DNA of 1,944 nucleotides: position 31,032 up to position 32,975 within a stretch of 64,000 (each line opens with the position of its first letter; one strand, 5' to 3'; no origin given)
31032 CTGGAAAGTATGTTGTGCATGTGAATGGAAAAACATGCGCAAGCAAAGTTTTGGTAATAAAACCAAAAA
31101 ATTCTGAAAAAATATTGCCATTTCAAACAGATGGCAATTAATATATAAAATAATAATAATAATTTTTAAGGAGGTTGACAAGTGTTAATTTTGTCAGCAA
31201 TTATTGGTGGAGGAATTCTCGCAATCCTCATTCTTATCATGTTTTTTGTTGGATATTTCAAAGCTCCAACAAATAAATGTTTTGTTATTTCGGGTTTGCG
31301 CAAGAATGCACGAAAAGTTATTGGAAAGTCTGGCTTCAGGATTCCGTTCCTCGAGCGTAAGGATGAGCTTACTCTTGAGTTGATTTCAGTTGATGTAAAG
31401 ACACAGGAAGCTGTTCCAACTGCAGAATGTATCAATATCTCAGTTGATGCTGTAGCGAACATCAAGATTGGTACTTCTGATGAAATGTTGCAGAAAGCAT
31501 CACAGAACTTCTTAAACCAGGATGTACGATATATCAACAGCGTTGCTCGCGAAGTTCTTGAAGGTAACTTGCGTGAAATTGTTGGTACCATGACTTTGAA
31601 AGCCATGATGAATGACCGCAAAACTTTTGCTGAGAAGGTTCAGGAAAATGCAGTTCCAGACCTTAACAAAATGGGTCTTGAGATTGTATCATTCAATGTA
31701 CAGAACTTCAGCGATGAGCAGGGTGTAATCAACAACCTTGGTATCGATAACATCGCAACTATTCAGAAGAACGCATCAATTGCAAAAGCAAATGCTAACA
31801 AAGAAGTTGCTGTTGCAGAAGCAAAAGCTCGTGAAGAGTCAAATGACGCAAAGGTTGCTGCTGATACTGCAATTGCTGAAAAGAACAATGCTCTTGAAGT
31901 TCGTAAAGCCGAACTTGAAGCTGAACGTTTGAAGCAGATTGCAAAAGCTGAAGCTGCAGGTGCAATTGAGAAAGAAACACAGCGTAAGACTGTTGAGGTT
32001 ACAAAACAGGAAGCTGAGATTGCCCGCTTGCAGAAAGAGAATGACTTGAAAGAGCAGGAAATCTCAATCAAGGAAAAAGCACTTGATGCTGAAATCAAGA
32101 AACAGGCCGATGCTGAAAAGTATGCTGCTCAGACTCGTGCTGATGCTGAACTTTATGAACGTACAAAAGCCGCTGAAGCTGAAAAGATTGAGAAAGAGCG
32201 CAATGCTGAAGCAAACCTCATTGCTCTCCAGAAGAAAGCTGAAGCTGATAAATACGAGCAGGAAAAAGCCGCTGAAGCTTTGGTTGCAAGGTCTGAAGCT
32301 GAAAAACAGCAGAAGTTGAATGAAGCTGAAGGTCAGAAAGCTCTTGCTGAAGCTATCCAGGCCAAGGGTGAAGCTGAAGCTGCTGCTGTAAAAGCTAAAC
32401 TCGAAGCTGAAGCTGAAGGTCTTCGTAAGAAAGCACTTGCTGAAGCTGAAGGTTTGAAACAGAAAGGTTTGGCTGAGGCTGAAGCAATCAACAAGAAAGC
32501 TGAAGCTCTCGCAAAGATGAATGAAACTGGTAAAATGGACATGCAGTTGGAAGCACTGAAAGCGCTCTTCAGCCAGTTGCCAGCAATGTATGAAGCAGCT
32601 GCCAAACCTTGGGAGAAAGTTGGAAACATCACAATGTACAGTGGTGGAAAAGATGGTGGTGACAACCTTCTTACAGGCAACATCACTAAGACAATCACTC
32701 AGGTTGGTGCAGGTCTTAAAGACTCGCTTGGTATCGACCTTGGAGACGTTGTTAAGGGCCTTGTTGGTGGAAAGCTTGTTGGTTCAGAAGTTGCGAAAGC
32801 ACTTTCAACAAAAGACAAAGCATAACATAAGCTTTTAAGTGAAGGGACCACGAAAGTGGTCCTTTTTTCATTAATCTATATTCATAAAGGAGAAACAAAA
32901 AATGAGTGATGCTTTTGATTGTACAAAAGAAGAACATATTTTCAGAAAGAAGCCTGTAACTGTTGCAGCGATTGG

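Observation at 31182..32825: Full-length flotillin (SPFH) homologue in a phage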

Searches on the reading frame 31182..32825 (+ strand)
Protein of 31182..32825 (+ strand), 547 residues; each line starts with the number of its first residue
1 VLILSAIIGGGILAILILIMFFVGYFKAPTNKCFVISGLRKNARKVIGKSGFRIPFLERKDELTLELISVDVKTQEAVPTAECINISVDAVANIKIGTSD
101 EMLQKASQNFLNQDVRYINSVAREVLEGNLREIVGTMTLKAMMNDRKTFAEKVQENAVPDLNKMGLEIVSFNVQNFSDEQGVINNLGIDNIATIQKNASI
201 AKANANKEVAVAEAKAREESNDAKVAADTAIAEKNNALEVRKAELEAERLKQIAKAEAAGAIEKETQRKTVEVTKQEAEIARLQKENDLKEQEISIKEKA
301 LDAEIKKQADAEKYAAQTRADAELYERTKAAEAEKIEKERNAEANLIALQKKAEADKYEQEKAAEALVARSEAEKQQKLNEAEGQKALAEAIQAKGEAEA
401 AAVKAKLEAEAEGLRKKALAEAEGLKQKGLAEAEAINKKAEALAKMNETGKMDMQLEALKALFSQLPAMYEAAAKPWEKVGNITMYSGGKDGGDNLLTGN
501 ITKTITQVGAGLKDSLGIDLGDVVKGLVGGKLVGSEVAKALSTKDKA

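Call 3: search_protein_families(library=pfam, proteins=[window:31182-32825:+], max_evalue=0.01)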
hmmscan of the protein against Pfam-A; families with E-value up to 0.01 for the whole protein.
window:31182-32825:+ (547 aa): 2 families
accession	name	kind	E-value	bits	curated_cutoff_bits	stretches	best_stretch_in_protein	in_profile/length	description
PF01145.31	Band_7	-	4.5e-21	76.1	23.6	1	47-206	20-175/176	SPFH domain / Band 7 family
PF15975.10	Flot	-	7.5e-05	23.2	27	1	408-492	1-81/124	Flotillin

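Call 4: search_protein_families(library=phrogs, proteins=[window:31182-32825:+], max_evalue=0.001)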
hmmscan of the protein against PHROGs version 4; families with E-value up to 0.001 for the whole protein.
window:31182-32825:+ (547 aa): 0 families

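Call 8: search_dna_similar(query=window:31182-32825:+, collection=phages, mode=protein, max_rows=40)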
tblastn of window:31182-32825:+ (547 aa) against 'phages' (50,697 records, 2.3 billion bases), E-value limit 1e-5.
Records with a match: 10; places in all: 10; records where one place covers at least 80% of the query: 2.
Best place of each record, by identity: <60% 10.
By first word of the organism name: Bacteriophage 5; Enterococcus 2; Listeria 2; phage 1.
By host as written in the record: - 7; Listeria monocytogenes 2; Enterococcus faecalis 1.
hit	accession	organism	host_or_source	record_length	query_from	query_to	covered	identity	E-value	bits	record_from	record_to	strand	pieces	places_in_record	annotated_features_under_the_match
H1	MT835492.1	Bacteriophage sp.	human fecal samples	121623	25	515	90%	39.4%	1e-60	223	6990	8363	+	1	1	record has no annotation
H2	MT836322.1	Bacteriophage sp.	human fecal samples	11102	24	512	89%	39.1%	3e-66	239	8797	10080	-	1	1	record has no annotation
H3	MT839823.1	Bacteriophage sp.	human fecal samples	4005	24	384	66%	47.9%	1e-77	271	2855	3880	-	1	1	record has no annotation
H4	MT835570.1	Bacteriophage sp.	human fecal samples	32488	28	379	64%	30.6%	3e-18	95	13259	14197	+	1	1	record has no annotation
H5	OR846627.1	Enterococcus phage Efs 1-1-1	Enterococcus faecalis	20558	25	323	55%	33.7%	2e-30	132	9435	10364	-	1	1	record has no annotation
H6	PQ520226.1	Enterococcus phage IME_EF3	-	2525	46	323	51%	35.8%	2e-30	131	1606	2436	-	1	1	record has no annotation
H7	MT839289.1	Bacteriophage sp.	human fecal samples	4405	272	515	45%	34.3%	1e-11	74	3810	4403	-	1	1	record has no annotation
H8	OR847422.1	Listeria phage LM 4-11-1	Listeria monocytogenes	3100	122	323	37%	41.2%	6e-19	97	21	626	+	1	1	record has no annotation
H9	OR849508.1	Listeria phage LM 4-14-1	Listeria monocytogenes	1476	20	171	28%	34.8%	1e-16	89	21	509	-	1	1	record has no annotation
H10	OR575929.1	phage csAssE-Sib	human gut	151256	25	187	30%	28.1%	7e-17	91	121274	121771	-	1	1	flotillin family protein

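Call 13: search_protein_families(library=ncbifam, proteins=[window:31182-32825:+], max_evalue=0.01)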
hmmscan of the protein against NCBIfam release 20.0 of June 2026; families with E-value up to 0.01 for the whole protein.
window:31182-32825:+ (547 aa): 1 family
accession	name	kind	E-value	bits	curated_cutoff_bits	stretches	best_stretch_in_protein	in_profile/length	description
NF058507.1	FlotScfldFlot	equivalog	1.6e-77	261.6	700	2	44-366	52-375/477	flotillin lipid rafts scaffold protein FloT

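Call 14: search_protein_families(library=padloc, proteins=[window:31182-32825:+], max_evalue=0.01)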
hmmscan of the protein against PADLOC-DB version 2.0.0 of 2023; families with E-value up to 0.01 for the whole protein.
window:31182-32825:+ (547 aa): 0 families

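Call 16: search_solved_structures(query=window:31182-32825:+, max_evalue=0.001, show_alignments=1)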
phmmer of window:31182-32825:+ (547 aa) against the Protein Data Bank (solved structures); distinct sequences matched with E-value up to 0.001: 6.
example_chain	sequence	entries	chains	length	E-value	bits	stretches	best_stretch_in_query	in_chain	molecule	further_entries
9l3g_a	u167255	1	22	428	2.9e-44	155.1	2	61-334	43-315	Flotillin-2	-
9bq2_B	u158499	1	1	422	1.1e-43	153.1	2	25-347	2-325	Flotillin-1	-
9l3g_A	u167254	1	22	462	1.5e-43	152.7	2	25-334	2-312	Flotillin-1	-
9bq2_A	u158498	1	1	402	4e-42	148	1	61-356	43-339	Flotillin-2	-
1win_A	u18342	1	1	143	4.1e-22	82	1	63-188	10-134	Flotillin 2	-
8z5g_A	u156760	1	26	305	7.4e-07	31.7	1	48-264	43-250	Protein QmcA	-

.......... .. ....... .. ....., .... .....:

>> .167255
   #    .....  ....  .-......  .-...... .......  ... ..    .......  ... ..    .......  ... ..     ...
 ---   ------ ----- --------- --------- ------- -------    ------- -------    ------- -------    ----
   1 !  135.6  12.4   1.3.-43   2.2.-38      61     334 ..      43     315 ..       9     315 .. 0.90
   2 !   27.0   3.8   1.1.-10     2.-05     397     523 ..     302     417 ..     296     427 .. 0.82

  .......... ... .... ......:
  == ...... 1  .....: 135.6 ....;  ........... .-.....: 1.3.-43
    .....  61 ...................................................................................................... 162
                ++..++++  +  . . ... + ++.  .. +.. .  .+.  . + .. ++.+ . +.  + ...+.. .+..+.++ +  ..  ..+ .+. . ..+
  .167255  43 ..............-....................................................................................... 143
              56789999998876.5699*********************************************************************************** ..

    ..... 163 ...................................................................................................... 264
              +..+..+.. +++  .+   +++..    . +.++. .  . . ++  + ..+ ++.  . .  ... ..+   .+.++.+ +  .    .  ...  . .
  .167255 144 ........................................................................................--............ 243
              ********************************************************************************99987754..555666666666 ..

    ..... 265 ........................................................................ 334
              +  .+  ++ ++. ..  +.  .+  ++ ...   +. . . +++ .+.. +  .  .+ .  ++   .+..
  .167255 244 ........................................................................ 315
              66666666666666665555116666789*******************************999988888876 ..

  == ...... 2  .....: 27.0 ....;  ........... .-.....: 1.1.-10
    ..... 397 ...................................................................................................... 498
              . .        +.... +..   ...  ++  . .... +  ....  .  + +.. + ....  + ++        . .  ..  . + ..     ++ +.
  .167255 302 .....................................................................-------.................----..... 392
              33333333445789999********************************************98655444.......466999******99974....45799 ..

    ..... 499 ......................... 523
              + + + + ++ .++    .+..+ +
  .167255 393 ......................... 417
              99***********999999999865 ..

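Call 17: find_homologous_proteins(query=window:31182-32825:+, max_evalue=1e-10)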
Query window:31182-32825:+ (547 aa): 7999 proteins with E <= 1e-10 among 8000 candidates; the best 120 are listed.
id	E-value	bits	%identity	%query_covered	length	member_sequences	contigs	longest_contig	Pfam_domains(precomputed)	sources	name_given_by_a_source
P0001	0.0e+0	1090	99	100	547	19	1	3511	PF01145.32,PF15975.11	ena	-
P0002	4.6e-285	964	88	98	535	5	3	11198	PF01145.32,PF15975.11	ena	-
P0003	2.7e-282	955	87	100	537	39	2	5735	PF01145.32,PF15975.11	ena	-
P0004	2.9e-282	955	87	100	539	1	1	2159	PF01145.32,PF15975.11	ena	-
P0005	6.5e-282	953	87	100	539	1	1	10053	PF01145.32,PF15975.11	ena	-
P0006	5.9e-264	894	82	99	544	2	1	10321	PF01145.32,PF15975.11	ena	-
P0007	8.4e-258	874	83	100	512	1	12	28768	PF01145.32,PF15975.11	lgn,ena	-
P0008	1.5e-254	863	79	100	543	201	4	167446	PF01145.32,PF15975.11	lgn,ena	-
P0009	2.2e-239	813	78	97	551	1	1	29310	PF01145.32,PF15975.11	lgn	-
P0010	9.3e-239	811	85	91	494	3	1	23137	PF01145.32,PF15975.11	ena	-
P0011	2.9e-232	790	80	91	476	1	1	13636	PF01145.32,PF15975.11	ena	-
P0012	4.6e-228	776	73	99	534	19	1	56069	PF01145.32,PF15975.11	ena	-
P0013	4.5e-223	759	74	99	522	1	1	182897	PF01145.32,PF15975.11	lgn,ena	-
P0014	2.7e-221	754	73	99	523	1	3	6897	PF01145.32,PF15975.11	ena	-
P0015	1.3e-220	751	73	99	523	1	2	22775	PF01145.32,PF15975.11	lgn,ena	-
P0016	1.4e-220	751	73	99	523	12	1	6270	PF01145.32,PF15975.11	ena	-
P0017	4.8e-220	749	72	99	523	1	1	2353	PF01145.32,PF15975.11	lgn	-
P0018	9.8e-220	748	72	100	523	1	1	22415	PF01145.32,PF15975.11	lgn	-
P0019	1.1e-216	738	71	97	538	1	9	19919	PF01145.32,PF15975.11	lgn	-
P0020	5.1e-205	700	69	96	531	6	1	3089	PF01145.32,PF15975.11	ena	-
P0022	6.2e-145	502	55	93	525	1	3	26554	PF01145.32,PF15975.11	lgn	-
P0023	1.4e-141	491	52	93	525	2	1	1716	PF01145.32,PF15975.11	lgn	-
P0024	5.2e-141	489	52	97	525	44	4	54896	PF01145.32,PF15975.11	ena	-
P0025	2.6e-139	483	52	93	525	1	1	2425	PF01145.32,PF15975.11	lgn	-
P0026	7.8e-139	482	51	94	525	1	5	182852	PF01145.32,PF15975.11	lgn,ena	-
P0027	3.2e-138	480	52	93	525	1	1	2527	PF01145.32,PF15975.11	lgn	-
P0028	5.5e-138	479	52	97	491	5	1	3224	PF01145.32,PF15975.11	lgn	-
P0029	8.1e-138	478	49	94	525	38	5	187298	PF01145.32,PF15975.11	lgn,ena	-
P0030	8.6e-138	478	52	94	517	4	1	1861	PF01145.32,PF15975.11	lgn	-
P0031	9.0e-138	478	-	-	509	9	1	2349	PF01145.32,PF15975.11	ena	-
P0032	3.3e-137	476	51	94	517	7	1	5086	PF01145.32,PF15975.11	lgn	-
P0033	4.0e-137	476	-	-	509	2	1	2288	PF01145.32,PF15975.11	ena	-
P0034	1.8e-136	474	52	96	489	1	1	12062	PF01145.32,PF15975.11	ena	-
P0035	2.8e-136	473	51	97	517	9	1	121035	PF01145.32,PF15975.11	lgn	-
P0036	6.4e-136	472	52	93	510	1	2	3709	PF01145.32,PF15975.11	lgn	-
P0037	7.2e-136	472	51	96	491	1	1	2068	PF01145.32,PF15975.11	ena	-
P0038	1.3e-135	471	51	98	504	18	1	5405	PF01145.32,PF15975.11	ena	-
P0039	1.3e-135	471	48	99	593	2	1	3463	PF01145.32,PF15975.11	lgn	-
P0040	1.8e-135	471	51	94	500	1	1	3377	PF01145.32,PF15975.11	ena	-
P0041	2.7e-135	470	48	95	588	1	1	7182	PF01145.32,PF15975.11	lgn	-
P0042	2.7e-135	470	52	93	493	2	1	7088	PF01145.32,PF15975.11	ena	-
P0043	2.7e-135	470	52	93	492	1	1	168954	PF01145.32,PF15975.11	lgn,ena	-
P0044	3.1e-135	470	48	99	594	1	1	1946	PF01145.32,PF15975.11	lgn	-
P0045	4.1e-135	469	51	97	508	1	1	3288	PF01145.32,PF15975.11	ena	-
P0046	4.8e-135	469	52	93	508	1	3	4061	PF01145.32,PF15975.11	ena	-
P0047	4.9e-135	469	51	97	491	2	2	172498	PF01145.32,PF15975.11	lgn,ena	-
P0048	6.1e-135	469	50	97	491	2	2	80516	PF01145.32,PF15975.11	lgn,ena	-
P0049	1.6e-134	468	52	93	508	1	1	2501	PF01145.32,PF15975.11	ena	-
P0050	2.4e-134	467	51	97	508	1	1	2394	PF01145.32,PF15975.11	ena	-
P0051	3.3e-134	466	51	97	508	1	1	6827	PF01145.32,PF15975.11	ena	-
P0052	3.8e-134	466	51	97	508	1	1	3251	PF01145.32,PF15975.11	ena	-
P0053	4.4e-134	466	49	98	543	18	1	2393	PF01145.32,PF15975.11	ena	-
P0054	4.4e-134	466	51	97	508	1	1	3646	PF01145.32,PF15975.11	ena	-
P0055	5.4e-134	466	50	98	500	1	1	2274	PF01145.32,PF15975.11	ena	-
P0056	6.2e-134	466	51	96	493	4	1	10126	PF01145.32,PF15975.11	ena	-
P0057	8.2e-134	465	51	97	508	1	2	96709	PF01145.32,PF15975.11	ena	-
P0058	8.3e-134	465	47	99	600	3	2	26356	PF01145.32,PF15975.11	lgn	-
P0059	9.1e-134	465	47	98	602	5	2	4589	PF01145.32,PF15975.11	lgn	-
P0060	1.8e-133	464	52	97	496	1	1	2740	PF01145.32,PF15975.11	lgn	-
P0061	2.4e-133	464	50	98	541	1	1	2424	PF01145.32,PF15975.11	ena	-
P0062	2.4e-133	464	48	96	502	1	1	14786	PF01145.32,PF15975.11,PF13421.12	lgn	-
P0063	2.6e-133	464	49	96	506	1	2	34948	PF01145.32,PF15975.11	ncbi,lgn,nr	ncbi:MAG: hypothetical protein MJ162_01530 [Treponema sp.]|nr:hypothetical protein [Treponema sp.]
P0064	2.8e-133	463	51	94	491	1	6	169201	PF01145.32,PF15975.11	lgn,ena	-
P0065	2.9e-133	463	50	97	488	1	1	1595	PF01145.32,PF15975.11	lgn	-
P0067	8.8e-133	462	51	93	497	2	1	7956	PF01145.32,PF15975.11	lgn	-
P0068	9.4e-133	462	52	97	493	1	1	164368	PF01145.32,PF15975.11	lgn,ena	-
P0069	9.9e-133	462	49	97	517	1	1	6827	PF01145.32,PF15975.11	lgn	-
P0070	1.0e-132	462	52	96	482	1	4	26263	PF01145.32,PF15975.11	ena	-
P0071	1.4e-132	461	51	97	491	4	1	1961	PF01145.32,PF15975.11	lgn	-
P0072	1.9e-132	461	51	93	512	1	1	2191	PF01145.32,PF15975.11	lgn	-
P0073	2.0e-132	461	51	93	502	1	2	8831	PF01145.32,PF15975.11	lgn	-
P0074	2.1e-132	461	51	96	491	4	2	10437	PF01145.32,PF15975.11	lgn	-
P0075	2.4e-132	460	51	94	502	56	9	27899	PF01145.32,PF15975.11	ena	-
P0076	3.6e-132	460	52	93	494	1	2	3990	PF01145.32,PF15975.11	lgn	-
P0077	3.9e-132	460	51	97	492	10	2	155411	PF01145.32,PF15975.11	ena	-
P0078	4.5e-132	459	51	96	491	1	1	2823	PF01145.32,PF15975.11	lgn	-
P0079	4.7e-132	459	50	96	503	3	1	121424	PF01145.32,PF15975.11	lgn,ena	-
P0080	5.5e-132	459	51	97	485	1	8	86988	PF01145.32,PF15975.11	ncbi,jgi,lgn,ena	-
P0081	7.6e-132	459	51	97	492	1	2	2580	PF01145.32,PF15975.11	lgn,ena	-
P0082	8.1e-132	459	46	99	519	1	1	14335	PF01145.32,PF15975.11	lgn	-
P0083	8.1e-132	459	51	94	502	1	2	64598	PF01145.32,PF15975.11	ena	-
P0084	8.8e-132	458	51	94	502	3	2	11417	PF01145.32,PF15975.11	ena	-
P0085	9.5e-132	458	51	94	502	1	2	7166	PF01145.32,PF15975.11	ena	-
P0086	9.7e-132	458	51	94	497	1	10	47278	PF01145.32,PF15975.11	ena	-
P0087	1.0e-131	458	51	94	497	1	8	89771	PF01145.32,PF15975.11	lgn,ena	-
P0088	1.1e-131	458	50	97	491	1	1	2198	PF01145.32,PF15975.11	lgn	-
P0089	1.1e-131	458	52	93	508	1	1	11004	PF01145.32,PF15975.11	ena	-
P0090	1.1e-131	458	51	94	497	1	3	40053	PF01145.32,PF15975.11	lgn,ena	-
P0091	1.5e-131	458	50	96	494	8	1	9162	PF01145.32,PF15975.11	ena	-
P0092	1.5e-131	458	52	93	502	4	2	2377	PF01145.32,PF15975.11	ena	-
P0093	1.6e-131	458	50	96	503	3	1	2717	PF01145.32,PF15975.11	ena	-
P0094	1.7e-131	458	53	91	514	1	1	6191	PF01145.32,PF15975.11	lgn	-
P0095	1.9e-131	457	51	94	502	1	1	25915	PF01145.32,PF15975.11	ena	-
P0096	2.0e-131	457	47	98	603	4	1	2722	PF01145.32,PF15975.11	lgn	-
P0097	2.0e-131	457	51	95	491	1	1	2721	PF01145.32,PF15975.11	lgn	-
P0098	2.1e-131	457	50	97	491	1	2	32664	PF01145.32,PF15975.11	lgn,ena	-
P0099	2.1e-131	457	50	95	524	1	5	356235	PF01145.32,PF15975.11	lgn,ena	-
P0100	2.7e-131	457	50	96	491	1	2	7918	PF01145.32,PF15975.11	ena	-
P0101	2.8e-131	457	51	94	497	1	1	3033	PF01145.32,PF15975.11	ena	-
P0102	2.9e-131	457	50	97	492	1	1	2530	PF01145.32,PF15975.11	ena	-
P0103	2.9e-131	457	51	97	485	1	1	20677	PF01145.32,PF15975.11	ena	-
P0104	3.1e-131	457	50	96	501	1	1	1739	PF01145.32,PF15975.11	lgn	-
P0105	3.2e-131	457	52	93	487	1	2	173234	PF01145.32,PF15975.11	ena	-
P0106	3.3e-131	457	51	96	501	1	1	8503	PF01145.32,PF15975.11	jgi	jgi:flotillin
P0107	3.6e-131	456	51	97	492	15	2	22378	PF01145.32,PF15975.11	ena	-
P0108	3.8e-131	456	50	93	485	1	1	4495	PF01145.32,PF15975.11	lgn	-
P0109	3.9e-131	456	51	93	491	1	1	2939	PF01145.32,PF15975.11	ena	-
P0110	4.1e-131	456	48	98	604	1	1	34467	PF01145.32,PF15975.11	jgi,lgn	-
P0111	4.3e-131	456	51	93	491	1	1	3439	PF01145.32,PF15975.11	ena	-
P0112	4.3e-131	456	51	97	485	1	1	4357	PF01145.32,PF15975.11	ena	-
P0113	5.1e-131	456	50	96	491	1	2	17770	PF01145.32,PF15975.11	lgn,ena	-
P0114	5.1e-131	456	51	96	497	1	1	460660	PF01145.32,PF15975.11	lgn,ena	-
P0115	5.3e-131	456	51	97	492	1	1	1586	PF01145.32,PF15975.11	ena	-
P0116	5.4e-131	456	51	96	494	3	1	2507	PF01145.32,PF15975.11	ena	-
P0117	5.8e-131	456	47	97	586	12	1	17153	PF01145.32,PF15975.11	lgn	-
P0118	6.0e-131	456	51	97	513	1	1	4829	PF01145.32,PF15975.11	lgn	-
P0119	6.1e-131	456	51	94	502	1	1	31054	PF01145.32,PF15975.11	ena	-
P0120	6.3e-131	456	51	97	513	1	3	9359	PF01145.32,PF15975.11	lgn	-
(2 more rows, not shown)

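Call 18: find_encoding_contigs(protein=window:31182-32825:+, flank=10000, max_places=6)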
Protein window:31182-32825:+ (547 aa): 20 contigs read that carry it; 6 places shown.
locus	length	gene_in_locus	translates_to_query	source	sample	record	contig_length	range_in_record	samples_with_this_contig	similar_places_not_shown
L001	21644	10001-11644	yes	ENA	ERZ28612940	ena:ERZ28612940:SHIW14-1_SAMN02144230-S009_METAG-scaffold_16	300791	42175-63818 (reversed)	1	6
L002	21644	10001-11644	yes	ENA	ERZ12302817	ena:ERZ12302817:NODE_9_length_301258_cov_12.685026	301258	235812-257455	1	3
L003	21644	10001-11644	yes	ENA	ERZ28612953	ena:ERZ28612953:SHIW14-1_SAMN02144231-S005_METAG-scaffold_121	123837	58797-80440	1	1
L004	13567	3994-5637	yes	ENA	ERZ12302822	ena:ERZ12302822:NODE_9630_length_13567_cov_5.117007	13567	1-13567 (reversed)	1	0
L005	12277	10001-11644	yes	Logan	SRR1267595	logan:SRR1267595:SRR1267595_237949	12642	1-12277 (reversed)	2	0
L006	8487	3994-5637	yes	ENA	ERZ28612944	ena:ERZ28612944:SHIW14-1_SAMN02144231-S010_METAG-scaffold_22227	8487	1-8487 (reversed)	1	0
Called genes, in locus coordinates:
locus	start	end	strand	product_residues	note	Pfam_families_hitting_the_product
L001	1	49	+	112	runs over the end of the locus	-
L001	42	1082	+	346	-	-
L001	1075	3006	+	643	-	PF04851:ResIII, PF00270:DEAD (faint), PF00271:Helicase_C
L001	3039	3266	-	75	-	-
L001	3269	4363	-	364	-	-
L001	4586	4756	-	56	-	-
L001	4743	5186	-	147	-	-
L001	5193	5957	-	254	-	-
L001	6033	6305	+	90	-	-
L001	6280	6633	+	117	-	-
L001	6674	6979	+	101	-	-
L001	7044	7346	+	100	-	-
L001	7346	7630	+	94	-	-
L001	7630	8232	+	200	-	-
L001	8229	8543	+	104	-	-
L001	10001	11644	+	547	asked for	PF01145:Band_7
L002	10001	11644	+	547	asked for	PF01145:Band_7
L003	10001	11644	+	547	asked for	PF01145:Band_7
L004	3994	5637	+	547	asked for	PF01145:Band_7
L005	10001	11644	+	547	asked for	PF01145:Band_7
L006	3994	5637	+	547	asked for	PF01145:Band_7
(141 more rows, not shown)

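Call 19: find_related_loci(query=window:31182-32825:+, collection=viral_contigs, flank=8000)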
Query window:31182-32825:+ (547 aa) in viral_contigs; peptide patterns used: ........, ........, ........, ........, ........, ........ (x = any residue, [..] = any of these).
19 stretches matched a pattern, but none encodes a relative of the query by tblastn (E <= 1e-3).
